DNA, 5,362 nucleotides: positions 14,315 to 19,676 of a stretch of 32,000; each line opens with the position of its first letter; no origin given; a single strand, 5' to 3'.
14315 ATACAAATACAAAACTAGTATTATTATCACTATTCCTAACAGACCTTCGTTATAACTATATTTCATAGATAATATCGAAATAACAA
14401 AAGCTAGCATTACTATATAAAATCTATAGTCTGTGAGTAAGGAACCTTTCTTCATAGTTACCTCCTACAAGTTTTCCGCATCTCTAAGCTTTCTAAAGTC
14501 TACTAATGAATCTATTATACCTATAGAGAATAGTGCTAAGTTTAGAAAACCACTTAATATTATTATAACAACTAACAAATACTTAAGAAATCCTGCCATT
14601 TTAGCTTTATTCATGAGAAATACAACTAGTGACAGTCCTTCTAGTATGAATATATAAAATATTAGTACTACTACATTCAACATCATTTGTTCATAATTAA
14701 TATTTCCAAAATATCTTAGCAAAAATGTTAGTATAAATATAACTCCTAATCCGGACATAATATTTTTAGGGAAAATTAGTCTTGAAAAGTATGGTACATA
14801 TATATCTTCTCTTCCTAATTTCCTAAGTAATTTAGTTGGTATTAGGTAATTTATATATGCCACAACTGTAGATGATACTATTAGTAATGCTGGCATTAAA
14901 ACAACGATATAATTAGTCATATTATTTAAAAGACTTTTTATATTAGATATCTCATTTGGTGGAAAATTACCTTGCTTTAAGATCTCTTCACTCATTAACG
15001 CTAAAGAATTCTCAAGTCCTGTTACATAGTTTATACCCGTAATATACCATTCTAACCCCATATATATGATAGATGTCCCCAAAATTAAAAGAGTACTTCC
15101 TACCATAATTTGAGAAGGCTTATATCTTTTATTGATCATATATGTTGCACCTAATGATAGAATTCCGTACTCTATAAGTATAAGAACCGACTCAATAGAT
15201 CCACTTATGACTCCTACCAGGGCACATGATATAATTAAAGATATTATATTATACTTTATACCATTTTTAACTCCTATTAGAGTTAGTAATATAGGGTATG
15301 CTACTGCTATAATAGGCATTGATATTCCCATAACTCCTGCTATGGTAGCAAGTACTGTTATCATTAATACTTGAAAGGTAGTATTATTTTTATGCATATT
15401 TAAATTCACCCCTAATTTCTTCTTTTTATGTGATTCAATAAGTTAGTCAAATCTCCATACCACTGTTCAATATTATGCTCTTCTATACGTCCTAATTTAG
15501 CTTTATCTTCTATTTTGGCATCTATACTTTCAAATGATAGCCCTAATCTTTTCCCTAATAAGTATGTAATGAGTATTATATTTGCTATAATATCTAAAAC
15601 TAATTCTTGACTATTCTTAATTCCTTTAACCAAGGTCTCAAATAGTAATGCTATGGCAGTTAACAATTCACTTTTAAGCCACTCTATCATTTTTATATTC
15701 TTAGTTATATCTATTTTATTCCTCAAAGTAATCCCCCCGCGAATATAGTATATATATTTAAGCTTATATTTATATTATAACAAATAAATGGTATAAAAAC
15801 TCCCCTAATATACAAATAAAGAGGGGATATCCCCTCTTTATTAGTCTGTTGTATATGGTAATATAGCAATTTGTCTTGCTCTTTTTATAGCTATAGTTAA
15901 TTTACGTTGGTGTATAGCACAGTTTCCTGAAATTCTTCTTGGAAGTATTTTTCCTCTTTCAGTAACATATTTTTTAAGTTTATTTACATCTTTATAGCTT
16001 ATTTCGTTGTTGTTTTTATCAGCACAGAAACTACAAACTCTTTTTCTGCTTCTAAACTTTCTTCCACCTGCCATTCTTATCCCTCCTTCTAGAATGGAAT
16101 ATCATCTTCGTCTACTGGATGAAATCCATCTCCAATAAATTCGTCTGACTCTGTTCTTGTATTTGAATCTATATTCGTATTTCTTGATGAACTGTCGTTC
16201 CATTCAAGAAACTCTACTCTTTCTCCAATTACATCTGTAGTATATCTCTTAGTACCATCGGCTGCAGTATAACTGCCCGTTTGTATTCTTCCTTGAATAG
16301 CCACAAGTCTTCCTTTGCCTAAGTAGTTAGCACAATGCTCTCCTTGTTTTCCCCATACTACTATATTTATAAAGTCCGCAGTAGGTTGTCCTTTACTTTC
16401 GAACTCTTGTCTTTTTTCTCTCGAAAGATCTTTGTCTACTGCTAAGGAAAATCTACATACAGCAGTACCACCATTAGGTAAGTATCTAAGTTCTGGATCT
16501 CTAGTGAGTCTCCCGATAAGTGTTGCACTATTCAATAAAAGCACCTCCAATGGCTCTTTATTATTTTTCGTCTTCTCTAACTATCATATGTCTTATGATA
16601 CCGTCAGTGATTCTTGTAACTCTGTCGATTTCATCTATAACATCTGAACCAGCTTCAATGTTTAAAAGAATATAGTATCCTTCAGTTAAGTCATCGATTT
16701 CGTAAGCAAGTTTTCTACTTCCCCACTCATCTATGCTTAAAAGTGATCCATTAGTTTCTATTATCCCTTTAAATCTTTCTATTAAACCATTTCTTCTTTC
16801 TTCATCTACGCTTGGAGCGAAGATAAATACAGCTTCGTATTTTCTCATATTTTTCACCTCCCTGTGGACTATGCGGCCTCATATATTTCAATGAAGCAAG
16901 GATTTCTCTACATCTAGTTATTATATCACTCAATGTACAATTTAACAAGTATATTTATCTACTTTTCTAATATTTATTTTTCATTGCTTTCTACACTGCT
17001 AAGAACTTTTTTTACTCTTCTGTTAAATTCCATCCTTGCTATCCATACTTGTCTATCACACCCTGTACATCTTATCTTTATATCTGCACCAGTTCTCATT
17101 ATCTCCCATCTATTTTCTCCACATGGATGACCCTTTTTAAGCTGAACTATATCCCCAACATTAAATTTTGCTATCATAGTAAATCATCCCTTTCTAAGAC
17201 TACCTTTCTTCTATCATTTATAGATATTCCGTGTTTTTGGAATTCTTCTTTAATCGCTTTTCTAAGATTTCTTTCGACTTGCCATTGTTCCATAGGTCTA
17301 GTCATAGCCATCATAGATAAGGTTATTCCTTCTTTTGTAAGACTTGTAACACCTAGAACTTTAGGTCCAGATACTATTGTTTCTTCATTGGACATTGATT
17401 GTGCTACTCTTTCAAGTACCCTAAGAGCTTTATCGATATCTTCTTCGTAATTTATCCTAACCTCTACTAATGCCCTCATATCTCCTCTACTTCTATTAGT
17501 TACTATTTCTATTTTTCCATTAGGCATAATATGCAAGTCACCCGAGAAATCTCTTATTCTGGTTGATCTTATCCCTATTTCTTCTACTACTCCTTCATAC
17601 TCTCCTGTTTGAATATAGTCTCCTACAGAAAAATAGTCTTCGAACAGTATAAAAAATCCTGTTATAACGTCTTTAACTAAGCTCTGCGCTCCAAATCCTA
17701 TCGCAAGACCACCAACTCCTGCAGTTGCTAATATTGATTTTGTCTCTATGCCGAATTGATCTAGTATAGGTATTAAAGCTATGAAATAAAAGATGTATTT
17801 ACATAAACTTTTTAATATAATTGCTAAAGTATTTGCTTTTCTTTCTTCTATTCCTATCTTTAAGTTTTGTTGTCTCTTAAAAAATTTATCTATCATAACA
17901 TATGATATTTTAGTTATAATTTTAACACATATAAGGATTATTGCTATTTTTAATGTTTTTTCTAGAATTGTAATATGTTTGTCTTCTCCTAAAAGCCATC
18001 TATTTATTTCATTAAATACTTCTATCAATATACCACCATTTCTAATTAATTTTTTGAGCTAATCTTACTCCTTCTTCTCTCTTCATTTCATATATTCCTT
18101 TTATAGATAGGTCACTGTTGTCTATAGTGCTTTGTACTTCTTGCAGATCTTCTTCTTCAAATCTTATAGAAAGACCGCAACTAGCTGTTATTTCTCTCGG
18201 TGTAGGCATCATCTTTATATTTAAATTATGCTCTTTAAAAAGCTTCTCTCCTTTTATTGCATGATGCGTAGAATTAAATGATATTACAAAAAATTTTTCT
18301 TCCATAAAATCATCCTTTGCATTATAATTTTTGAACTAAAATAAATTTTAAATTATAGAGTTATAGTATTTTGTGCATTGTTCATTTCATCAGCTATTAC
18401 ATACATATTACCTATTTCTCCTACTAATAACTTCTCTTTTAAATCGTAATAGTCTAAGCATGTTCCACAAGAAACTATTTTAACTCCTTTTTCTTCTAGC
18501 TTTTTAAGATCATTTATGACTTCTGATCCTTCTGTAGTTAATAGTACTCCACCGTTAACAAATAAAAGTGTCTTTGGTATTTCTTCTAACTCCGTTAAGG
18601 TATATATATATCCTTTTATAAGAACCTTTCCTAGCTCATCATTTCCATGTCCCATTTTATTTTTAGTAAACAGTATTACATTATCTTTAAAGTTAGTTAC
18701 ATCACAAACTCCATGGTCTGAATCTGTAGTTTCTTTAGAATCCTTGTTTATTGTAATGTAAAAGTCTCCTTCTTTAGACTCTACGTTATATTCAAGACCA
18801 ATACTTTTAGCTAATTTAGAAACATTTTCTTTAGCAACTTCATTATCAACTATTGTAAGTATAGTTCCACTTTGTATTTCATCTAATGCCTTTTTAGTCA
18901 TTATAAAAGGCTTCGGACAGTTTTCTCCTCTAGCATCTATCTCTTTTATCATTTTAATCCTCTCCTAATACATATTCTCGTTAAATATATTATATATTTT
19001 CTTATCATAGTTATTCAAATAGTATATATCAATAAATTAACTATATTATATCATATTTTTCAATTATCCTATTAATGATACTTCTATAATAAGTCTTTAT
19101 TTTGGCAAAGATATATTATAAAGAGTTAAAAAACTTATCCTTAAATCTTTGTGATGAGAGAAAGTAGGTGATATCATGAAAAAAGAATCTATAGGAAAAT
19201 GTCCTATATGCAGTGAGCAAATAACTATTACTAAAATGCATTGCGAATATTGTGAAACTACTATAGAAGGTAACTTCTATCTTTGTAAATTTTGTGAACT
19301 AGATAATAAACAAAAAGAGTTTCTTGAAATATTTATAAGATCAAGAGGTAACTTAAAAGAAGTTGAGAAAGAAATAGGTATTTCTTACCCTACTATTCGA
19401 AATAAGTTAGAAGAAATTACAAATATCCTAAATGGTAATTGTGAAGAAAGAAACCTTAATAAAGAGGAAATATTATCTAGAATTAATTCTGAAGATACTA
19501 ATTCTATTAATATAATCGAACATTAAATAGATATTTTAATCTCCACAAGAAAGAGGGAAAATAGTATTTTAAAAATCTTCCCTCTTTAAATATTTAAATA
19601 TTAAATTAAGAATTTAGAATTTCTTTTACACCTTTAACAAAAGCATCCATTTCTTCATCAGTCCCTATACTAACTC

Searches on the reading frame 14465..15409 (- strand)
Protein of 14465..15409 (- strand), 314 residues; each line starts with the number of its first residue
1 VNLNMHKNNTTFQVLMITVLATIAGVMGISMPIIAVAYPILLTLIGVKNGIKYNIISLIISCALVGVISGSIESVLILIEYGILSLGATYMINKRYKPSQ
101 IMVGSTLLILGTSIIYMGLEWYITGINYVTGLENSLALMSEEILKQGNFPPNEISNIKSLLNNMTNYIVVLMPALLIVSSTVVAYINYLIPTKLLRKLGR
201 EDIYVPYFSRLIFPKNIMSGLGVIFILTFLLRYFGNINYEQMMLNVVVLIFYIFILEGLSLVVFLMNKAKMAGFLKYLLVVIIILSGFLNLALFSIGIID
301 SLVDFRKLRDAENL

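Call 48: search_protein_families(library=pfam, proteins=[window:14465-15409:-], max_evalue=0.0001)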
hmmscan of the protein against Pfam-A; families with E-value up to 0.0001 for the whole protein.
window:14465-15409:- (314 aa): 1 family
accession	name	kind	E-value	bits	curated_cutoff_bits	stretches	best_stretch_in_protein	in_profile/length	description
PF09991.14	DUF2232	-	1.2e-37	130.1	27.8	1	17-301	3-290/290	Predicted membrane protein (DUF2232)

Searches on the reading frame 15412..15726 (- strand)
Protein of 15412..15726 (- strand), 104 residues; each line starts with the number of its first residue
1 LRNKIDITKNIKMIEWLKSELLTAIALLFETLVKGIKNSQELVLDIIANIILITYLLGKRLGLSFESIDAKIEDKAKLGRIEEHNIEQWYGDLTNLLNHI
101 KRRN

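Call 48: search_protein_families(library=pfam, proteins=[window:15412-15726:-], max_evalue=0.0001)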
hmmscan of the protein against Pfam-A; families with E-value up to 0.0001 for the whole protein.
window:15412-15726:- (104 aa): 1 family
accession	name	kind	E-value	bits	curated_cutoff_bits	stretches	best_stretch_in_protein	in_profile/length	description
PF12643.12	MazG-like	-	8.7e-29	100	27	1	7-93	1-85/85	MazG-like family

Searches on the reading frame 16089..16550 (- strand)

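Call 48: search_protein_families(library=pfam, proteins=[window:16089-16550:-], max_evalue=0.0001)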
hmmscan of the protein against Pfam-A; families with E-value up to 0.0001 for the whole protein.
window:16089-16550:- (153 aa): 1 family
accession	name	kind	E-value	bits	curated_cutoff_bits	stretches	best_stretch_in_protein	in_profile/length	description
PF00436.31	SSB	-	1e-29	103.1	26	1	6-115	1-104/104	Single-strand binding protein family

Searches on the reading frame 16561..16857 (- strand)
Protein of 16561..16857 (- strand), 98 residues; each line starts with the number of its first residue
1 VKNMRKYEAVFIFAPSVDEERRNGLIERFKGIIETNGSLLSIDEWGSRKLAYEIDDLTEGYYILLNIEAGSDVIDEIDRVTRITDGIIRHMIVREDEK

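Call 48: search_protein_families(library=pfam, proteins=[window:16561-16857:-], max_evalue=0.0001)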
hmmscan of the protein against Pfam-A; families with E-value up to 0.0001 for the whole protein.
window:16561-16857:- (98 aa): 1 family
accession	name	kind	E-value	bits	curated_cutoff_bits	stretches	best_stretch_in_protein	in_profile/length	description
PF01250.22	Ribosomal_S6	-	7e-29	100.3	27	1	6-94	1-90/90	Ribosomal protein S6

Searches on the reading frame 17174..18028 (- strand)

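Call 48: search_protein_families(library=pfam, proteins=[window:17174-18028:-], max_evalue=0.0001)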
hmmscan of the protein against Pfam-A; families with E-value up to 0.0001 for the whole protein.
window:17174-18028:- (284 aa): 3 families
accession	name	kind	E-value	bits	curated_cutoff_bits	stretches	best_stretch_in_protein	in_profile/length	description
PF00924.24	MS_channel_2nd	-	1e-20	74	20.2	1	117-180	2-67/68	Mechanosensitive ion channel, beta-domain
PF21082.3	MS_channel_3rd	-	1.3e-12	48.4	21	1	188-270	3-88/88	Mechanosensitive ion channel MscS, C-terminal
PF21088.3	MS_channel_1st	-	3e-10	40.3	23.1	1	77-115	4-42/42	Mechanosensitive ion channel, transmembrane helices 2/3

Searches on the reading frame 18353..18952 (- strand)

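Call 48: search_protein_families(library=pfam, proteins=[window:18353-18952:-], max_evalue=0.0001)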
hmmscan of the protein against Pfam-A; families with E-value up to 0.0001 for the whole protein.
window:18353-18952:- (199 aa): 2 families
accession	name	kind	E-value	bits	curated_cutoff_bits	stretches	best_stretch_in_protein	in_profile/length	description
PF01206.22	TusA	-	2.9e-18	65.9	28.6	1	3-70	1-70/70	Sulfurtransferase TusA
PF02635.20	DsrE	-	1.7e-05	25.4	22.7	1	140-198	47-115/116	DsrE/DsrF-like family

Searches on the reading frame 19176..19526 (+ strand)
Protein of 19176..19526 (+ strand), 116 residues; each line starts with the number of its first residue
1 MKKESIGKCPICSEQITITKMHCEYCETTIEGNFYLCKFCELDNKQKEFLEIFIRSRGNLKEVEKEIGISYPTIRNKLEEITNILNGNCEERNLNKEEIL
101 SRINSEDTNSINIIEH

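Call 49: search_protein_families(library=pfam, proteins=[window:19176-19526:+], max_evalue=0.0001)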
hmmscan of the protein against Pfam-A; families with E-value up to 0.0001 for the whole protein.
window:19176-19526:+ (116 aa): 2 families
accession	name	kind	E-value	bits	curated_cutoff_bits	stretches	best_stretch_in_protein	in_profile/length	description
PF09862.15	DUF2089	-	7e-22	77.3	33.4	1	42-86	1-45/47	Domain of unknown function (DUF2089)-HTH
PF22747.2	Zn_ribbon_DUF2089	-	5e-13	49.3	27.6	1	9-40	1-32/32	DUF2089 zinc ribbon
